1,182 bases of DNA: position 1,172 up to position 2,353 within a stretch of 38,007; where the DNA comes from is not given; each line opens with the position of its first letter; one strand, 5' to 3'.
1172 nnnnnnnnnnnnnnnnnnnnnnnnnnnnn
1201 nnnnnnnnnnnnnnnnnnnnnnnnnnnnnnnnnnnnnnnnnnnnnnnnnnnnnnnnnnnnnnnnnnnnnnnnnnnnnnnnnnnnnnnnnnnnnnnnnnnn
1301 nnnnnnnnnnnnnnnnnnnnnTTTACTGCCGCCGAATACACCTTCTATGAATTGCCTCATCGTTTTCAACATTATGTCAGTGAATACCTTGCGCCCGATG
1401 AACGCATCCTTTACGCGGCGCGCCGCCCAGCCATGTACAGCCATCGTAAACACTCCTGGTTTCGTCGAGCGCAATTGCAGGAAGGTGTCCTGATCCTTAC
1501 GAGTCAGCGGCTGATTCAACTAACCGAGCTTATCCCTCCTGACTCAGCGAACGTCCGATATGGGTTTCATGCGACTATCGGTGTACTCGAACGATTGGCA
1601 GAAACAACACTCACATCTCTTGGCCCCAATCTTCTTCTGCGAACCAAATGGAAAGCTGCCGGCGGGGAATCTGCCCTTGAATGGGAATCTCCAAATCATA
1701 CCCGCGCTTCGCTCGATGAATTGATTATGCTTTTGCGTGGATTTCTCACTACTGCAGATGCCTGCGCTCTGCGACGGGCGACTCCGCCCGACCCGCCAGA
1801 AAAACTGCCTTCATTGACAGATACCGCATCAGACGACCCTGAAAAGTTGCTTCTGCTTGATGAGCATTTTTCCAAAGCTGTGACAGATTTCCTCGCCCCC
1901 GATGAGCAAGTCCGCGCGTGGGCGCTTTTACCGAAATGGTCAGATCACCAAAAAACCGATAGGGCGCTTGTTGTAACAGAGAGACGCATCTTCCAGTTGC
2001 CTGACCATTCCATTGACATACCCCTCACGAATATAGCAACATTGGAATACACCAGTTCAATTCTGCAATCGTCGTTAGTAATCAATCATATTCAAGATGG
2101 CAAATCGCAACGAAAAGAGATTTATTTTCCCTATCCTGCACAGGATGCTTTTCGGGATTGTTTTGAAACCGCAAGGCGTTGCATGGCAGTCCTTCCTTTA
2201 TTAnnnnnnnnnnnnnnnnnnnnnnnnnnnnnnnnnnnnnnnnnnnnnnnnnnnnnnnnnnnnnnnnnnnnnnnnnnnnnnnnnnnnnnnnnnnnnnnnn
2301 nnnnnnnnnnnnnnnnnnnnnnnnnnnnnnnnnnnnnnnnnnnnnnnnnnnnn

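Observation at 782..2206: Pyrophosphatase-like pseudoenzyme domain fused to two PH-like modules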

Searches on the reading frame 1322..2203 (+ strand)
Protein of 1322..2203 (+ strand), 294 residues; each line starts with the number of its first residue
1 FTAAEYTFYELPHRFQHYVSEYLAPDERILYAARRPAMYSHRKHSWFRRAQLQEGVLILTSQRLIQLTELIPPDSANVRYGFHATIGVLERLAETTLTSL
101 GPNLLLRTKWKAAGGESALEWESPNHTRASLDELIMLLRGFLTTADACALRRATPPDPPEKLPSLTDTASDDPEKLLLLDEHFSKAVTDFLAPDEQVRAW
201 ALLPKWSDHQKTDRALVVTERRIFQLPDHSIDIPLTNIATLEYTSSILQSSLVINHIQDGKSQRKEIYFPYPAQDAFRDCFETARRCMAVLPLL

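Call 41: predict_structure(alignment_id=A2)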
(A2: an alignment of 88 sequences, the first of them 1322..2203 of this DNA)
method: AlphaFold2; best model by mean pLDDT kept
length: 294 residues; sequences in the alignment: 88
mean_pLDDT: 89.8   pTM: 0.89
mean pLDDT of the five models: 89.8, 89.8, 89.5, 88.9, 87.3
residues with pLDDT >= 90: 204; 70-90: 63; 50-70: 25; < 50: 2
segments of 3 or more residues with pLDDT < 50: none
pLDDT, mean of each block of 10 residues (from residue 1): 70 89 88 94 77 94 94 67 95 96 97 96 96 94 62 76 91 93 95 94 89 95 95 98 93 97 96 94 94 80
secondary structure, 60 per line:
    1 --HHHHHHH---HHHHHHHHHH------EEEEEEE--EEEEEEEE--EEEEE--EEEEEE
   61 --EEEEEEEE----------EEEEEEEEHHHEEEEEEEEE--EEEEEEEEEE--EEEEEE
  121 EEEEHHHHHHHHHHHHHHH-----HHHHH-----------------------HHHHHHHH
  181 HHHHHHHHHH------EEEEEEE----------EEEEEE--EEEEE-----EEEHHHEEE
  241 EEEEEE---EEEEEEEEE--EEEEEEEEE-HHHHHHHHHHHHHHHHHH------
elements in order: H3-9 H13-22 E29-35 E38-45 E48-52 E55-60 E63-70 E81-88 E92-100 E103-112 E115-124 H125-139 H145-149 H173-190 E197-203 E214-219 E222-226 E232-234 E238-246 E250-258 E261-269 H271-288

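Call 44: fold_search(model_id=the predicted structure, library=pdb)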
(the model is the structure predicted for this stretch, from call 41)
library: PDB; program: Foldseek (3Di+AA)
matches with E <= 10: 637; with E <= 0.001: 6
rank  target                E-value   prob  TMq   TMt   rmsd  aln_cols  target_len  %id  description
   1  7xtd_j                4.2e-04  0.93  0.18  0.12  20.7       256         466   13  RNA polymerase II elongation complex transcribing a nucleosome (EC58oct) (released 2022-09-07)
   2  7xti_j                4.4e-04  0.96  0.19  0.12  19.8       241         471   13  RNA polymerase II elongation complex transcribing a nucleosome (EC58hex) (released 2022-10-12)
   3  9wmw_j                4.4e-04  0.96  0.19  0.12  19.8       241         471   13  Co-transcriptional histone H3K36 methylation complex containing RNA polymerase II elongation complex, Set2, and the up (released 2025-12-24)
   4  7xsx_j                5.5e-04  0.94  0.18  0.12  20.8       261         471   13  RNA polymerase II elongation complex transcribing a nucleosome (EC49) (released 2022-09-07)
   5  7xt7_j                5.8e-04  0.93  0.17  0.11  19.5       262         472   12  RNA polymerase II elongation complex transcribing a nucleosome (EC49B) (released 2022-10-12)
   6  8xgc_L                6.8e-04  0.89  0.19  0.12  23.6       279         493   12  Structure of yeast replisome associated with FACT and histone hexamer, Composite map (released 2024-02-14)
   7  4gzu_A                1.2e-03  0.87  0.23  0.17  19.1       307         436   14  Crystal structure of the DH-PH-PH domain of FARP2 (released 2013-03-13)
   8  9s3g_j                2.1e-03  0.80  0.18  0.11  19.0       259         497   10  State 1 MAP3 RNA Pol II activated elongation complex with SETD2 and upstream hexasome (released 2025-11-12)
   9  4kho_A                2.2e-03  0.82  0.21  0.22  21.1       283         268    7  Structure of the FACT complex Subunit Spt16M (released 2013-05-29)
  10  4kho_B                2.4e-03  0.87  0.21  0.23  20.3       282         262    7  Structure of the FACT complex Subunit Spt16M (released 2013-05-29)
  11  4gzu_B                6.6e-03  0.75  0.24  0.18  18.5       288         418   14  Crystal structure of the DH-PH-PH domain of FARP2 (released 2013-03-13)
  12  7xsx_k                7.3e-03  0.57  0.21  0.15  22.6       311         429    8  RNA polymerase II elongation complex transcribing a nucleosome (EC49) (released 2022-09-07)
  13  5ukl_A                8.2e-03  0.99  0.27  0.14   8.9       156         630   15  Human GRK2 in complex with Gbetagamma subunits and CCG222886 (14bd) (released 2017-04-05)
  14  7lc1_B                8.6e-03  1.00  0.25  0.33   8.8       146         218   11  Crystal Structure of KRAS4b (GMPPNP-bound) in complex with the RBD-PH domains of SIN1 (released 2021-08-04)
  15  4h6y_B                1.1e-02  0.69  0.24  0.18  19.1       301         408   13  Crystal structure of the DH-PH-PH domain of FARP1 (released 2013-03-13)
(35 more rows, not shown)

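Call 59: search_protein_representatives(protein=window:1322-2203:+)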
Query: 294 residues. Proteins with E-value up to 0.001 (for the whole library): 154; up to 1e-10: 100; up to 1e-30: 31. The best 150 are listed.
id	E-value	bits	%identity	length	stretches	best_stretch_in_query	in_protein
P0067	3.8e-98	344.6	55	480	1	1-292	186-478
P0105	1.3e-90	319.8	63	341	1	1-241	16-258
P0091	8.0e-83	294.3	51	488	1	1-290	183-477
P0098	9.1e-79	281.0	49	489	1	1-293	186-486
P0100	9.1e-79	280.9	50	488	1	1-292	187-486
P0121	6.2e-77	274.9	51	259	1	39-293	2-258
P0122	1.2e-74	267.5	46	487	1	1-294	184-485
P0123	6.7e-73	261.7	47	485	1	1-294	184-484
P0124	4.0e-68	246.0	46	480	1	1-290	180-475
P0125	1.2e-66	241.2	45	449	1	1-292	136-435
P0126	3.3e-66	239.7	47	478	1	1-292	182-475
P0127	7.5e-66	238.6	44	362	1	1-292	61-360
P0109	2.5e-61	223.7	46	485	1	1-289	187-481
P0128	5.5e-61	222.6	41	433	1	2-292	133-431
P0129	7.8e-60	218.8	48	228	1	71-293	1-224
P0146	4.7e-28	114.6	31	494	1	9-292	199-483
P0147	7.9e-28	113.8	32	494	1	1-288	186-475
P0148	6.1e-27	110.9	35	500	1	1-289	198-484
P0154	1.4e-24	103.2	30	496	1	4-290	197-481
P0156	1.6e-23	99.7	30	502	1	3-288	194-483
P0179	5.1e-16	75.1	29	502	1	5-288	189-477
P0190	2.7e-14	69.4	26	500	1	1-286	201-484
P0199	4.1e-13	65.5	26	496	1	2-286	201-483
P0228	3.4e-09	52.7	32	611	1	3-286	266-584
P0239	5.2e-07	45.5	40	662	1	2-93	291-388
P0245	4.0e-06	42.6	34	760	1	2-155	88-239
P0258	8.1e-05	38.3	40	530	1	2-84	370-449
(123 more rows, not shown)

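Call 65: find_encoding_contigs(protein=P0154, flank=6000, max_places=3)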
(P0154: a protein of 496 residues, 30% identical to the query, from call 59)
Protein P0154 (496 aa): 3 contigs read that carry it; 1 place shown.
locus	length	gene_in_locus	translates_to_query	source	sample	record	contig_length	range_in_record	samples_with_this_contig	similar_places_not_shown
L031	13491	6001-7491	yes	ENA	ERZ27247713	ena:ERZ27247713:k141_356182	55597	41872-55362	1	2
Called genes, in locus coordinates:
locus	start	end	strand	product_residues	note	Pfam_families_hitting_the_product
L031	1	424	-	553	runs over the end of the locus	PF00732:GMC_oxred_N, PF05199:GMC_oxred_C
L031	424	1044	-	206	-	PF13618:Gluconate_2-dh3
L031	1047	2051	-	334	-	-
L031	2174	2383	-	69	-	-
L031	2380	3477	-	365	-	PF02746:MR_MLE_N, PF13378:MR_MLE_C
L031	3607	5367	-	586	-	PF02776:TPP_enzyme_N, PF00205:TPP_enzyme_M, PF02775:TPP_enzyme_C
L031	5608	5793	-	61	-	-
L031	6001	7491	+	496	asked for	PF00719:Pyrophosphatase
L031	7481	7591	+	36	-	-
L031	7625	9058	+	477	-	PF19538:DUF6062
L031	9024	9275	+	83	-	-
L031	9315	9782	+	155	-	PF00571:CBS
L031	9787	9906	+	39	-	-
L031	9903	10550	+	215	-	PF04677:CwfJ_C_1 (weak), PF01230:HIT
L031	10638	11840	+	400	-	PF07690:MFS_1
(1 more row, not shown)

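Call 66: find_encoding_contigs(protein=P0179, flank=6000, max_places=2)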
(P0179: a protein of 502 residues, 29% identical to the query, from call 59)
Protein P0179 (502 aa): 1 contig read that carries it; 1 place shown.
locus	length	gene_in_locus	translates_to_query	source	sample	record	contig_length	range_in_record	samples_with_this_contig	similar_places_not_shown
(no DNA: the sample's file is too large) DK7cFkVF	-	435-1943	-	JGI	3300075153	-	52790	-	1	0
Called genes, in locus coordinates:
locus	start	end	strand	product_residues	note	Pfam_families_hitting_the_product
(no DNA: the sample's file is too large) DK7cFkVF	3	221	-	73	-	?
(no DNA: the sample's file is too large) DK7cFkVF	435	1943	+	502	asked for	PF00719:Pyrophosphatase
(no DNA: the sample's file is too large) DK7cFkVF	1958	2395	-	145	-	PF11969:DcpS_C, PF01230:HIT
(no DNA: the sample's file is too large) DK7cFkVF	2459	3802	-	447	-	PF00582:Usp, PF00571:CBS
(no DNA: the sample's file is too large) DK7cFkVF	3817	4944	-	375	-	PF00999:Na_H_Exchanger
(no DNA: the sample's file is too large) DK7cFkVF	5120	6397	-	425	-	PF03952:Enolase_N, PF00113:Enolase_C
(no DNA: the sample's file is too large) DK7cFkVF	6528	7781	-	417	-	PF07690:MFS_1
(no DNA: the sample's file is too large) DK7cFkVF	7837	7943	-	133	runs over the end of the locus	-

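Call 67: find_encoding_contigs(protein=P0147, flank=6000, max_places=2)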
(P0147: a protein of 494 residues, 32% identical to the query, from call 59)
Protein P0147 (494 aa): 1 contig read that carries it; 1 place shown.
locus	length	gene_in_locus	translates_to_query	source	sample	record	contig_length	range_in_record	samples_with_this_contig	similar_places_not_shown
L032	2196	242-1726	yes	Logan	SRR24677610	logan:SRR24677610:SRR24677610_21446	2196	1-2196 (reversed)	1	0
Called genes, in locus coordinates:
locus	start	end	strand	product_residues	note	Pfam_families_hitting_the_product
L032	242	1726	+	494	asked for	PF00719:Pyrophosphatase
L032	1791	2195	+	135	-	?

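Call 68: find_encoding_contigs(protein=P0199, flank=6000, max_places=2)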
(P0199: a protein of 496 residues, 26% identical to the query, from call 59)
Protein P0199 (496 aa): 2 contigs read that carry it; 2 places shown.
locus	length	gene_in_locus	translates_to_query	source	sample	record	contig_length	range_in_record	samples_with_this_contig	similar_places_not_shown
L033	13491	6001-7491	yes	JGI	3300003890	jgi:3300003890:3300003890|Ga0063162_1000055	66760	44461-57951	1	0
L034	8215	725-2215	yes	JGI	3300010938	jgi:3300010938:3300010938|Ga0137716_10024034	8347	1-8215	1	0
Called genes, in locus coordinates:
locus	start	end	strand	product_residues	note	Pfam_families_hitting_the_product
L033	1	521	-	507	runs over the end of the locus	-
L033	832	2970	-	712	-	PF00141:peroxidase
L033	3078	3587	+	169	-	-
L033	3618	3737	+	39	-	PF06397:Desulfoferrod_N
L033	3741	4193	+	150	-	PF01451:LMWPc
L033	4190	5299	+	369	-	PF01758:SBF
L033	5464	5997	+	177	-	-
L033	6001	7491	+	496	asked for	PF00719:Pyrophosphatase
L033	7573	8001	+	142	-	-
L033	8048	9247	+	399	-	PF07690:MFS_1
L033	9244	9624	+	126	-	PF13646:HEAT_2, PF03130:HEAT_PBS (faint)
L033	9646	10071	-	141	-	PF00582:Usp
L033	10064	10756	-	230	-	PF00999:Na_H_Exchanger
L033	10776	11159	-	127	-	-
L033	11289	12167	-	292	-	PF02625:XdhC_CoxI, PF13478:XdhC_C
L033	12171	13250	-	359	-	PF01926:MMR_HSR1 (faint), PF06071:YchF-GTPase_C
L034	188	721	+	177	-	-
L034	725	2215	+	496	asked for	PF00719:Pyrophosphatase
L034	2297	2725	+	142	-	-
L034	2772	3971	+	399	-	PF07690:MFS_1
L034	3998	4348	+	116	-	PF13646:HEAT_2, PF03130:HEAT_PBS (faint)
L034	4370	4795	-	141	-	PF00582:Usp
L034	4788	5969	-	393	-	PF00999:Na_H_Exchanger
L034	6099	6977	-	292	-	PF02625:XdhC_CoxI, PF13478:XdhC_C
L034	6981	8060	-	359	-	PF01926:MMR_HSR1 (faint), PF06071:YchF-GTPase_C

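Call 74: list_cluster_members(proteins=[P0154, P0179, P0156, P0146, P0148, P0190, P0258, P0228, P0239, P0245])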
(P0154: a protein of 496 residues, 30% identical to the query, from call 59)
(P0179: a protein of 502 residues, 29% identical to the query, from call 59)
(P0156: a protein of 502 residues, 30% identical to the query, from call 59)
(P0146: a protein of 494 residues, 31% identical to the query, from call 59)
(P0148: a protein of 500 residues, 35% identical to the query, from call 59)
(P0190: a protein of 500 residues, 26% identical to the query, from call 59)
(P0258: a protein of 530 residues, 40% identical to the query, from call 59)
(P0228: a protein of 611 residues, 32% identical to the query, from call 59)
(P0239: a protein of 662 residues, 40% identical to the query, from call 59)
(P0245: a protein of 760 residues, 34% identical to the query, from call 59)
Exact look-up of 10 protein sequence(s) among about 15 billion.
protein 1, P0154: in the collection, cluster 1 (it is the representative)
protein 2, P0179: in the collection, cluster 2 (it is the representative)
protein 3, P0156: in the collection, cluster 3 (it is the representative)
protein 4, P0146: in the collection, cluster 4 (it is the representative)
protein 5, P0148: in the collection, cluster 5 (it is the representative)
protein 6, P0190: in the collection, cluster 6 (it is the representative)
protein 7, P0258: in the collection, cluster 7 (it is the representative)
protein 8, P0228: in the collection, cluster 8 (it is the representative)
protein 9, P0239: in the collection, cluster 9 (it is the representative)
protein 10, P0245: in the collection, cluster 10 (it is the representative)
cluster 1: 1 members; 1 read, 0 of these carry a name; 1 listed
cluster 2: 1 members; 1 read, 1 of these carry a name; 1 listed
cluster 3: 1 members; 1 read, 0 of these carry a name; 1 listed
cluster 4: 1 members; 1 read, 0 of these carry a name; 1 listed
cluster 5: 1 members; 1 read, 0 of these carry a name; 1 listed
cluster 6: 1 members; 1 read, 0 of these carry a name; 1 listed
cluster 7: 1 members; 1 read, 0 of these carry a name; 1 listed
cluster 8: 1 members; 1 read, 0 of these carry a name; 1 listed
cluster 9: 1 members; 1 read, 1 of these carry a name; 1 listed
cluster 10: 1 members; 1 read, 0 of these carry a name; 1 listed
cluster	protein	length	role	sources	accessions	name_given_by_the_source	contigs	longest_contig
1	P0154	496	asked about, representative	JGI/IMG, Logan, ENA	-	-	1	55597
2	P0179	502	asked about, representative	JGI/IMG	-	inorganic pyrophosphatase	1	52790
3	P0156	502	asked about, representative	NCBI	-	-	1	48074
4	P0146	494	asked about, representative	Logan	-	-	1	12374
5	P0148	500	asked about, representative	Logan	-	-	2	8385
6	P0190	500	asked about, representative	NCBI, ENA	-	-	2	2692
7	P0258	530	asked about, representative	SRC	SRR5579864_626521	-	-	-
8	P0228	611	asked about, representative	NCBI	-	-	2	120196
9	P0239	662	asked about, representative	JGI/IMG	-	hypothetical protein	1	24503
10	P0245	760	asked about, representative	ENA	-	-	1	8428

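Call 78: search_protein_families(library=pfam, proteins=[L033:5464-5997:+, L033:7573-8001:+], max_evalue=0.001)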
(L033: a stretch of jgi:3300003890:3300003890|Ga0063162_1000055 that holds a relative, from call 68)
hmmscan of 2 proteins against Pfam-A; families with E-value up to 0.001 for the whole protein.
L033:5464-5997:+ (177 aa): 4 families
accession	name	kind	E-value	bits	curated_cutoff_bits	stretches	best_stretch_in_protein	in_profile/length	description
PF10473.14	CENP-F_leu_zip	-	0.00022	21.8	34.5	1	98-176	18-96/140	Leucine-rich repeats of kinetochore protein Cenp-F/LEK1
PF15898.10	PRKG1_interact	-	0.00026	22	32.4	1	69-151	11-92/101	cGMP-dependent protein kinase interacting domain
PF15397.11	DUF4618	-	0.00069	19.6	34.9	0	69-152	141-227/258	Domain of unknown function (DUF4618)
PF23404.1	FAZ1_C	-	0.00076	20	27.6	0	125-153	2-30/35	FAZ1, C-terminal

L033:7573-8001:+ (142 aa): 0 families
